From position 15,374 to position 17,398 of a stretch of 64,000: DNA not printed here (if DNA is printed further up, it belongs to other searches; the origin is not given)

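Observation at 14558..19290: Heteromeric prenyl-diphosphate synthase split by a B12-binding radical SAM gene, followed by an AEC permease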

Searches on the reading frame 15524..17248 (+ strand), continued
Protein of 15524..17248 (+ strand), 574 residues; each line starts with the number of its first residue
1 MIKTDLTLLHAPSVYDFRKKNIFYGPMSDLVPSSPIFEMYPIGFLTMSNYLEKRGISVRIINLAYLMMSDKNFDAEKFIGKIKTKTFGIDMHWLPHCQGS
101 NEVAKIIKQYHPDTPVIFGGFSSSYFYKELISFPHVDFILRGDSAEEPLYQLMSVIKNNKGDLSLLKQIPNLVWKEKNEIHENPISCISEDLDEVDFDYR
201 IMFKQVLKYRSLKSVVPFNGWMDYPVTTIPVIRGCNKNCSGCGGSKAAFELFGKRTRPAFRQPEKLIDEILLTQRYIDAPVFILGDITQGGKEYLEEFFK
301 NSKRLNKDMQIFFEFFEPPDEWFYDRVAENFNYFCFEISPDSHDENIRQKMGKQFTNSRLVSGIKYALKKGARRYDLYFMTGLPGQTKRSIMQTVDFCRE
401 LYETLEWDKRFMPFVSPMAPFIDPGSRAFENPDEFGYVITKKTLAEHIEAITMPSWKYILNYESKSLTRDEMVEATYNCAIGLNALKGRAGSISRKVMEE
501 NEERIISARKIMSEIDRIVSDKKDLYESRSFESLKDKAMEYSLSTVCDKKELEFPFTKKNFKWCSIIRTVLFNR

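Call 45: find_encoding_contigs(protein=P0002, flank=10000, max_places=2)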
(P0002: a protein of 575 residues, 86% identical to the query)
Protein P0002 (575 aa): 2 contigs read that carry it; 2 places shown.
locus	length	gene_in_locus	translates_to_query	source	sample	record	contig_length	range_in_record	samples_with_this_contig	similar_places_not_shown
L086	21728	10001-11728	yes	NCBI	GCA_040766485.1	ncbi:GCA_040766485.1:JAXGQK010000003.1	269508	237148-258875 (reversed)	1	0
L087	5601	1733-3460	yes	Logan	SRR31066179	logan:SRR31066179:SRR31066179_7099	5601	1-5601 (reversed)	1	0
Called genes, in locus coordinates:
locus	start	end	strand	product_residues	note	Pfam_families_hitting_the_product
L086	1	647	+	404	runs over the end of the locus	PF01168:Ala_racemase_N, PF00842:Ala_racemase_C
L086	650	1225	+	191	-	PF03358:FMN_red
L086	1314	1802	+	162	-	PF13026:DUF3887 (weak)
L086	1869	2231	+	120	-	-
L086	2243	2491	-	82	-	-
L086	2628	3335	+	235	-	PF02592:Vut_1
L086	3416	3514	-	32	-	-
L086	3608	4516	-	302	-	PF06940:DUF1287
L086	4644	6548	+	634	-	PF01855:POR_N, PF02775:TPP_enzyme_C, PF00037:Fer4 (faint), PF13237:Fer4_10 (weak)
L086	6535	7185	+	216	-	PF01558:POR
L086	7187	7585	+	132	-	PF01842:ACT (weak), PF13291:ACT_4 (faint), PF19571:ACT_8, PF22629:ACT_AHAS_ss (faint)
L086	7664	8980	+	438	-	PF00501:AMP-binding, PF14535:AMP-binding_C_2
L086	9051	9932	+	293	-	-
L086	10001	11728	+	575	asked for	PF02310:B12-binding, PF04055:Radical_SAM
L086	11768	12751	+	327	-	PF00348:polyprenyl_synt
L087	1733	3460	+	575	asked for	PF02310:B12-binding, PF04055:Radical_SAM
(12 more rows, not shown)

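Call 56: search_solved_structures(query=A1, max_evalue=0.01)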
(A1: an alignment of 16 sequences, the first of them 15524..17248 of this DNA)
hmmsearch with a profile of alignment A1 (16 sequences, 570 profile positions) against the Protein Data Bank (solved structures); distinct sequences matched with E-value up to 0.01: 0.

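Call 72: find_homologous_proteins(query=L054:6983-8710:+, max_evalue=1e-30)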
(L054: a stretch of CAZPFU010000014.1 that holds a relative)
Query L054:6983-8710:+ (576 aa): 7830 proteins with E <= 1e-30 among 8000 candidates; the best 120 are listed.
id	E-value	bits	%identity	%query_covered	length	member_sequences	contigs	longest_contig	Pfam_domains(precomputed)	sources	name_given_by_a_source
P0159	0.0e+0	1276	96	99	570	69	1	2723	PF04055.28,PF02310.25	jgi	-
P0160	0.0e+0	1217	91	99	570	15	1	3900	PF04055.28,PF02310.25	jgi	-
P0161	0.0e+0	1196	88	99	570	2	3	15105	PF04055.28,PF02310.25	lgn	-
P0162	0.0e+0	1189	89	99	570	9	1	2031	PF04055.28,PF02310.25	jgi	-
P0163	0.0e+0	1157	86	99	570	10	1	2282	PF04055.28,PF02310.25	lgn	-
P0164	0.0e+0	1155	85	99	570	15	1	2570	PF04055.28,PF02310.25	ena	-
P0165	0.0e+0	1155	85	99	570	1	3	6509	PF04055.28,PF02310.25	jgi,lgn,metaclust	metaclust:\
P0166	0.0e+0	1154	85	99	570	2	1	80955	PF04055.28,PF02310.25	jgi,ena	-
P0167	0.0e+0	1153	85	99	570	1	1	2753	PF04055.28,PF02310.25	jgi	-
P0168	0.0e+0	1153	85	99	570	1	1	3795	PF04055.28,PF02310.25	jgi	jgi:B12-binding domain/radical SAM domain protein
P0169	0.0e+0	1150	85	99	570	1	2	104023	PF04055.28,PF02310.25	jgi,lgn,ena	-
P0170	0.0e+0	1149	85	99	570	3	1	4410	PF04055.28,PF02310.25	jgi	-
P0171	0.0e+0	1146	85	99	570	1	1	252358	PF04055.28,PF02310.25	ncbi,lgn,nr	ncbi:MAG: TIGR04190 family B12-binding domain/radical SAM domain protein [Methanomassiliicoccales ar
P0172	0.0e+0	1141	86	99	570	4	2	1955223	PF04055.28,PF02310.25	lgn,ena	-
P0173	0.0e+0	1136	84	99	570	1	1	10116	PF04055.28,PF02310.25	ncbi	-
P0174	0.0e+0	1111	82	99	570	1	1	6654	PF04055.28,PF02310.25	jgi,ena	jgi:B12-binding domain/radical SAM domain protein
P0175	0.0e+0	1098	80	99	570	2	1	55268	PF04055.28,PF02310.25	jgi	jgi:B12-binding domain/radical SAM domain protein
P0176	0.0e+0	1037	77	99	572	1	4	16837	PF04055.28,PF02310.25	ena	-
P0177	0.0e+0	1021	85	87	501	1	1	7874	PF04055.28,PF02310.25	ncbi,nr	ncbi:MAG TPA: TIGR04190 family B12-binding domain/radical SAM domain protein, partial [Methanomassil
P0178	1.9e-260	883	65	98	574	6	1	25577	PF02310.25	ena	-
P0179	8.9e-259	878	65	98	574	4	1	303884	PF02310.25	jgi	jgi:B12-binding domain/radical SAM domain protein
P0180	2.0e-256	870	64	98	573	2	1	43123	PF02310.25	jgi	jgi:B12-binding domain/radical SAM domain protein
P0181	2.8e-255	866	64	99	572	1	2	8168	PF02310.25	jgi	jgi:B12-binding domain/radical SAM domain protein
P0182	8.6e-255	865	63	98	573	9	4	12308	PF02310.25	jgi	jgi:B12-binding domain/radical SAM domain protein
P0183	3.6e-254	863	63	98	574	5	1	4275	PF04055.28,PF02310.25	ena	-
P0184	1.6e-253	861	63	98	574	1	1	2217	PF02310.25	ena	-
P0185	2.5e-253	860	63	99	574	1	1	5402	PF04055.28,PF02310.25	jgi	jgi:B12-binding domain/radical SAM domain protein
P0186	2.5e-252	857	63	98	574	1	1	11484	PF02310.25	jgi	jgi:B12-binding domain/radical SAM domain protein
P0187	1.2e-251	854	62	99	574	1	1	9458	PF04055.28,PF02310.25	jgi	jgi:B12-binding domain/radical SAM domain protein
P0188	2.5e-251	853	63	99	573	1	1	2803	PF02310.25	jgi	jgi:B12-binding domain/radical SAM domain protein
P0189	5.2e-251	852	62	98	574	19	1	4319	PF02310.25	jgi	jgi:B12-binding domain/radical SAM domain protein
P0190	2.4e-250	850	63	99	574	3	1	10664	PF02310.25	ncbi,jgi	ncbi:MAG: TIGR04190 family B12-binding domain/radical SAM domain protein [Methanomassiliicoccales ar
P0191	3.1e-250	850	63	99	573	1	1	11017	PF02310.25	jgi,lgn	-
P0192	8.5e-250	848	63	99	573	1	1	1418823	PF02310.25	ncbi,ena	-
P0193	4.8e-249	846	62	99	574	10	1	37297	PF02310.25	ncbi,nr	ncbi:MAG: TIGR04190 family B12-binding domain/radical SAM domain protein [Methanomassiliicoccales ar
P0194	9.0e-249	845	61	99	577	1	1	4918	PF02310.25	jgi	jgi:B12-binding domain/radical SAM domain protein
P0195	1.9e-248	844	63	99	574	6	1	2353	PF02310.25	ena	-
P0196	3.2e-248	843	61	99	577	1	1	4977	PF02310.25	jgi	jgi:B12-binding domain/radical SAM domain protein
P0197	8.8e-248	842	61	99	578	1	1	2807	PF02310.25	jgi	jgi:B12-binding domain/radical SAM domain protein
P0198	1.9e-247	841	61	99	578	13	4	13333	PF02310.25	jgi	jgi:B12-binding domain/radical SAM domain protein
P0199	5.7e-247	839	63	96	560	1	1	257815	PF04055.28,PF02310.25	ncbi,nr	ncbi:MAG: B12 binding domain protein [Methanomassiliicoccales archaeon PtaU1.Bin124]|nr:MAG: B12 bin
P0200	9.1e-247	838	61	99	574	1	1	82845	PF02310.25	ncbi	ncbi:MAG: TIGR04190 family B12-binding domain/radical SAM domain protein [Methanomassiliicoccales ar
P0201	2.9e-246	837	62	99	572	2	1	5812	PF04055.28,PF02310.25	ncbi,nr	ncbi:MAG: TIGR04190 family B12-binding domain/radical SAM domain protein [Methanomassiliicoccales ar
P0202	5.0e-246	836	62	99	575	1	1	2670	PF04055.28,PF02310.25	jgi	jgi:B12-binding domain/radical SAM domain protein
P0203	5.5e-246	836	62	99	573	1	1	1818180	PF02310.25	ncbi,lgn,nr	ncbi:MAG: TIGR04190 family B12-binding domain/radical SAM domain protein [Methanomassiliicoccales ar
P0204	6.4e-246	835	60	99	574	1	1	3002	PF02310.25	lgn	-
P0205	7.1e-246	835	62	99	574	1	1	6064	PF02310.25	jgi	jgi:B12-binding domain/radical SAM domain protein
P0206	8.0e-246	835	62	99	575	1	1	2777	PF02310.25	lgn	-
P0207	1.5e-245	834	61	99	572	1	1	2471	PF02310.25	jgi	jgi:B12-binding domain/radical SAM domain protein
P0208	1.8e-245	834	62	99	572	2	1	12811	PF04055.28,PF02310.25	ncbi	-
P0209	2.2e-245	834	62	99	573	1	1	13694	PF02310.25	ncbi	-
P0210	2.3e-245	834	61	99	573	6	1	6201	PF02310.25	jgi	-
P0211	3.7e-245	833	61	99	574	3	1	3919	PF04055.28,PF02310.25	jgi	-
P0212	1.2e-244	831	61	99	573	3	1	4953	PF02310.25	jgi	jgi:B12-binding domain/radical SAM domain protein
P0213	1.5e-244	831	61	99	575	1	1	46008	PF04055.28,PF02310.25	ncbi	-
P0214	1.5e-244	831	61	99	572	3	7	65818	PF02310.25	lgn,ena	-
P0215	2.0e-244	831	60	99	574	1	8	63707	PF02310.25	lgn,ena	-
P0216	2.0e-244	831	60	99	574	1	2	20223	PF02310.25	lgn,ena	-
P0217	2.5e-244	830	62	99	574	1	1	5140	PF02310.25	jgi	jgi:B12-binding domain/radical SAM domain protein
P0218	3.2e-244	830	61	99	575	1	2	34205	PF02310.25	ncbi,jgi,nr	ncbi:MAG: TIGR04190 family B12-binding domain/radical SAM domain protein [Methanomassiliicoccales ar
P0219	3.3e-244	830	60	99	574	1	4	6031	PF02310.25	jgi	jgi:B12-binding domain/radical SAM domain protein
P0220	3.3e-244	830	60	99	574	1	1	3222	PF02310.25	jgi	jgi:B12-binding domain/radical SAM domain protein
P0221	4.7e-244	829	60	99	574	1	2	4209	PF02310.25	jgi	-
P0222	5.7e-244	829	61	99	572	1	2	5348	PF04055.28,PF02310.25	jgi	jgi:B12-binding domain/radical SAM domain protein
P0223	7.6e-244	829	61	99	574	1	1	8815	PF02310.25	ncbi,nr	ncbi:MAG: TIGR04190 family B12-binding domain/radical SAM domain protein [Methanomassiliicoccales ar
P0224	1.2e-243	828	63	99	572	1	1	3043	PF04055.28,PF02310.25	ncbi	-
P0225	1.4e-243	828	61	99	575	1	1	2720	PF04055.28,PF02310.25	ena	-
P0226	2.0e-243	827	61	99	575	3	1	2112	PF04055.28,PF02310.25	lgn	-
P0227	2.1e-243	827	62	99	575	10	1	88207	PF04055.28,PF02310.25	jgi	-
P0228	3.0e-243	827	61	99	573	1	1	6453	PF04055.28,PF02310.25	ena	-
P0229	4.1e-243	826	61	99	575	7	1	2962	PF04055.28,PF02310.25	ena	-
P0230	5.4e-243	826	61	99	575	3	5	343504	PF04055.28,PF02310.25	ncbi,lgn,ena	-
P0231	7.3e-243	825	60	99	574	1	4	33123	PF02310.25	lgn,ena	-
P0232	1.1e-242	825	62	98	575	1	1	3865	PF04055.28,PF02310.25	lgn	-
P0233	1.1e-242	825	61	99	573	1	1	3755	PF04055.28,PF02310.25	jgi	-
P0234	1.2e-242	825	60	99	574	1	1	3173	PF02310.25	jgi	-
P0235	1.9e-242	824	60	99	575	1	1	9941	PF04055.28,PF02310.25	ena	-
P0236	2.1e-242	824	62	99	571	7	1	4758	PF04055.28,PF02310.25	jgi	jgi:B12-binding domain/radical SAM domain protein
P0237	2.4e-242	824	61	99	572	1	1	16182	PF04055.28,PF02310.25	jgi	jgi:B12-binding domain/radical SAM domain protein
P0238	2.6e-242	824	60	99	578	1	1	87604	PF02310.25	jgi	jgi:B12-binding domain/radical SAM domain protein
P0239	2.7e-242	824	60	99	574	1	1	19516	PF02310.25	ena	-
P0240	2.7e-242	823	62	98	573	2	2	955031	PF02310.25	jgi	-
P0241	2.9e-242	823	61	99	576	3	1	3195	PF02310.25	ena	-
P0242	9.7e-242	822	61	99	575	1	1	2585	PF02310.25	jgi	jgi:B12-binding domain/radical SAM domain protein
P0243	1.9e-241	821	60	99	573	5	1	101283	PF04055.28,PF02310.25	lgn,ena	-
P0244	3.1e-241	820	60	99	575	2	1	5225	PF02310.25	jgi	-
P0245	1.0e-240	818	61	99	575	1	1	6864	PF02310.25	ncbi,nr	ncbi:MAG: TIGR04190 family B12-binding domain/radical SAM domain protein [Methanomassiliicoccales ar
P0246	1.5e-240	818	60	99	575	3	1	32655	PF02310.25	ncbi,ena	-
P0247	1.9e-240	817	60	98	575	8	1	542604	PF04055.28,PF02310.25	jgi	-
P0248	2.1e-240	817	60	99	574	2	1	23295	PF02310.25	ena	-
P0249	3.3e-240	817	60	99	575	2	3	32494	PF02310.25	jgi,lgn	jgi:B12-binding domain/radical SAM domain protein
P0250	3.9e-240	816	61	99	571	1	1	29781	PF04055.28,PF02310.25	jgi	jgi:B12-binding domain/radical SAM domain protein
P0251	1.8e-239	814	61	99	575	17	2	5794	PF04055.28,PF02310.25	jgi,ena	jgi:B12-binding domain/radical SAM domain protein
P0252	5.1e-239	813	61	99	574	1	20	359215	PF04055.28,PF02310.25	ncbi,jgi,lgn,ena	jgi:B12-binding domain/radical SAM domain protein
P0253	6.7e-239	812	61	99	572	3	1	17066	PF04055.28,PF02310.25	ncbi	-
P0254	1.5e-238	811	60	99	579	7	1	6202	PF04055.28,PF02310.25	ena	-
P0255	2.5e-238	810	60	99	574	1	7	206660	PF04055.28,PF02310.25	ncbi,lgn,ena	-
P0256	9.0e-238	809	60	99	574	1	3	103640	PF04055.28,PF02310.25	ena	-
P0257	6.2e-237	806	61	96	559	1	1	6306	PF04055.28,PF02310.25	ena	-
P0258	1.1e-236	805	59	99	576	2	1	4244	PF04055.28,PF02310.25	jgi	jgi:B12-binding domain/radical SAM domain protein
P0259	1.5e-236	805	61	99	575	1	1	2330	PF04055.28,PF02310.25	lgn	-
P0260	1.6e-236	804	61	99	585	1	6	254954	PF02310.25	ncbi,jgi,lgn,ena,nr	ncbi:MAG: TIGR04190 family B12-binding domain/radical SAM domain protein [Euryarchaeota archaeon]|nr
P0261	2.0e-236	804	59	98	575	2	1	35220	PF02310.25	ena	-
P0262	3.7e-236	803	58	99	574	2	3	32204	PF04055.28,PF02310.25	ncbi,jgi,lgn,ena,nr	ncbi:MAG TPA: TIGR04190 family B12-binding domain/radical SAM domain protein [Methanomassiliicoccale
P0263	1.0e-235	802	59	99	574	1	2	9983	PF04055.28,PF02310.25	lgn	-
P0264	1.8e-235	801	58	99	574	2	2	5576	PF02310.25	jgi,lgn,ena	-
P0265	5.4e-235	799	62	93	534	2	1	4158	PF04055.28,PF02310.25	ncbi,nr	ncbi:MAG TPA: TIGR04190 family B12-binding domain/radical SAM domain protein, partial [Methanomassil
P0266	7.8e-235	799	59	98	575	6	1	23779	PF02310.25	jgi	jgi:B12-binding domain/radical SAM domain protein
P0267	1.2e-234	798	58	99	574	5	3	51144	PF04055.28,PF02310.25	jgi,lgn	jgi:B12-binding domain/radical SAM domain protein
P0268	2.1e-234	797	58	99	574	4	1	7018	PF04055.28,PF02310.25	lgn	-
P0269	3.5e-234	797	58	99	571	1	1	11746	PF04055.28,PF02310.25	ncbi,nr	ncbi:MAG: TIGR04190 family B12-binding domain/radical SAM domain protein [Methanomassiliicoccales ar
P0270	5.1e-234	796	58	98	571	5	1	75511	PF04055.28,PF02310.25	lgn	-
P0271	1.8e-233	794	59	98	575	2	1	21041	PF02310.25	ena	-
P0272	1.3e-231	788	59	98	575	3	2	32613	PF02310.25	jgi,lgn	jgi:B12-binding domain/radical SAM domain protein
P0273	1.7e-231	788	60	98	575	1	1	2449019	PF02310.25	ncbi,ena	-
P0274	2.0e-231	788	59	99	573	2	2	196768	PF04055.28,PF02310.25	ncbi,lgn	ncbi:MAG: TIGR04190 family B12-binding domain/radical SAM domain protein [Methanomassiliicoccales ar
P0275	2.6e-231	787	58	98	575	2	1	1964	PF02310.25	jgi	jgi:B12-binding domain/radical SAM domain protein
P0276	1.5e-230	785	59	98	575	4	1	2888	PF02310.25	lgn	-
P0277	6.4e-230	783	59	99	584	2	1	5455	PF02310.25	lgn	-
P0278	4.6e-229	780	58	98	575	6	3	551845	PF02310.25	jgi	jgi:B12-binding domain/radical SAM domain protein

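Call 73: find_encoding_contigs(protein=P0273, flank=10000, max_places=1)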
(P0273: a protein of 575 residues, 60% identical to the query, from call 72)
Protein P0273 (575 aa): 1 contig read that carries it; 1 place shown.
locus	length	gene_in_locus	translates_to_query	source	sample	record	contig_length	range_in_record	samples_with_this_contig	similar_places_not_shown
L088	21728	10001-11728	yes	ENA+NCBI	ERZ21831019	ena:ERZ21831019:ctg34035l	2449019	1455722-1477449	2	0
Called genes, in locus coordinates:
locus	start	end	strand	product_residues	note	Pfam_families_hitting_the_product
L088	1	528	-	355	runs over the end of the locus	PF12838:Fer4_7 (faint), PF00037:Fer4 (faint), PF12797:Fer4_2 (faint), PF12837:Fer4_6 (faint), PF13237:Fer4_10 (weak), PF13187:Fer4_9 (weak)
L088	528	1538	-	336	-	PF00890:FAD_binding_2 (faint), PF01266:DAO (faint), PF01494:FAD_binding_3 (faint), PF07992:Pyr_redox_2, PF12831:FAD_oxidored (weak), PF13450:NAD_binding_8 (weak), PF13738:Pyr_redox_3 (faint)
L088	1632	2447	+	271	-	PF01522:Polysacc_deac_1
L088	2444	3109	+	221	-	PF12654:DUF3786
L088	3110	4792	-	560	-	PF01268:FTHFS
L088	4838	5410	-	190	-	-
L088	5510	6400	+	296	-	PF00763:THF_DHG_CYH, PF02882:THF_DHG_CYH_C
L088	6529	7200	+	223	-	PF01885:PTS_2-RNA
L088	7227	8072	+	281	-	PF10977:DUF2797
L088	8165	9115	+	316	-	PF22641:TiaS_TCKD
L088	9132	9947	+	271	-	PF01255:Prenyltransf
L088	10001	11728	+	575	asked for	PF02310:B12-binding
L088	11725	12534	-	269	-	PF03807:F420_oxidored, PF02153:PDH_N (weak), PF14748:P5CR_dimer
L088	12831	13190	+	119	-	PF00507:Oxidored_q4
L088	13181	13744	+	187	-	PF01058:Oxidored_q6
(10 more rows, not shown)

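Call 74: find_encoding_contigs(protein=P0192, flank=10000, max_places=1)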
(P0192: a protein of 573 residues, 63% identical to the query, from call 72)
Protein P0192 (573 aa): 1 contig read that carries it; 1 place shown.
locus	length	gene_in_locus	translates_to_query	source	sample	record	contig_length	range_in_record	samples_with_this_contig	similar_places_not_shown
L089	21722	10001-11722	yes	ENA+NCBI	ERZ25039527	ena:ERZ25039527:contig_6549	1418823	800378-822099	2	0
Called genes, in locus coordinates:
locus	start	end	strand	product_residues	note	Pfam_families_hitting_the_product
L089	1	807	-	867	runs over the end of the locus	PF13522:GATase_6 (weak), PF01493:GXGXG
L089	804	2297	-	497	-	PF13183:Fer4_8 (faint), PF13534:Fer4_17 (faint), PF00037:Fer4 (faint), PF13187:Fer4_9 (faint), PF01645:Glu_synthase, PF03060:NMO (weak), PF00478:IMPDH (weak), PF01070:FMN_dh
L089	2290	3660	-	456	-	PF13187:Fer4_9 (weak), PF13237:Fer4_10 (faint), PF14697:Fer4_21 (weak), PF01645:Glu_synthase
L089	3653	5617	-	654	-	PF01565:FAD_binding_4, PF02913:FAD-oxidase_C (weak), PF13187:Fer4_9 (faint), PF13183:Fer4_8, PF13484:Fer4_16 (faint), PF13534:Fer4_17 (weak)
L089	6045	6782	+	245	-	PF01885:PTS_2-RNA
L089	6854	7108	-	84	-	-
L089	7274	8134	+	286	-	PF10977:DUF2797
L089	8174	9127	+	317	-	PF22641:TiaS_TCKD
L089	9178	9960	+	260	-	PF01255:Prenyltransf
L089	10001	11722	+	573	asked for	PF02310:B12-binding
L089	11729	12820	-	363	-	PF01266:DAO (faint), PF01494:FAD_binding_3 (faint), PF07992:Pyr_redox_2 (weak), PF12831:FAD_oxidored (weak), PF13450:NAD_binding_8 (weak), PF04820:Trp_halogenase, PF22578:GGR_cat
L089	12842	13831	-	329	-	PF00348:polyprenyl_synt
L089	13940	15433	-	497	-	PF00361:Proton_antipo_M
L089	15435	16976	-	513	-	PF00361:Proton_antipo_M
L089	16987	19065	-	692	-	PF00662:Proton_antipo_N, PF00361:Proton_antipo_M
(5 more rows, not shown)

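Call 86: predict_structure(alignment_id=A6)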
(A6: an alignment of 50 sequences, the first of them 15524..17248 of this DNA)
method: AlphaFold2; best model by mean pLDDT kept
length: 574 residues; sequences in the alignment: 50
mean_pLDDT: 88.5   pTM: 0.89
mean pLDDT of the five models: 88.5, 87.8, 87.7, 86.6, 86.1
residues with pLDDT >= 90: 361; 70-90: 162; 50-70: 39; < 50: 12
segments of 3 or more residues with pLDDT < 50: 27-33, 545-547
pLDDT, mean of each block of 10 residues (from residue 1): 89 83 57 49 86 95 89 94 96 89 98 96 95 97 90 88 87 92 93 87 90 84 84 90 88 90 94 90 92 97 95 94 98 95 94 94 98 95 93 98 98 86 91 94 95 87 93 93 96 93 88 87 62 70 53 73 87 69
secondary structure, 60 per line:
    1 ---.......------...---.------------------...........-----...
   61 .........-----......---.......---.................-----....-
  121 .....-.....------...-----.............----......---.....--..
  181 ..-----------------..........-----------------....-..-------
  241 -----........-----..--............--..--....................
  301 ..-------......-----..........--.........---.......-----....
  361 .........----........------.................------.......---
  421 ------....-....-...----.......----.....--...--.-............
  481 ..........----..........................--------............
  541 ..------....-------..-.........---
elements in order: E4-10 H42-52 E58-62 H63-69 H75-80 E84-90 H94-110 E116-119 H121-125 H127-131 E138-140 H146-158 H163-168 E172-176 E179-182 H200-209 E227-230 H246-253 H263-274 E281-286 H287-302 E310-315 H321-330 E333-341 H345-351 H357-369 E374-381 H388-404 E411-417 H427-430 H432-435 E437-439 H444-450 H456-459 E462-464 H469-490 H495-520 H529-542 H549-552 H563-571
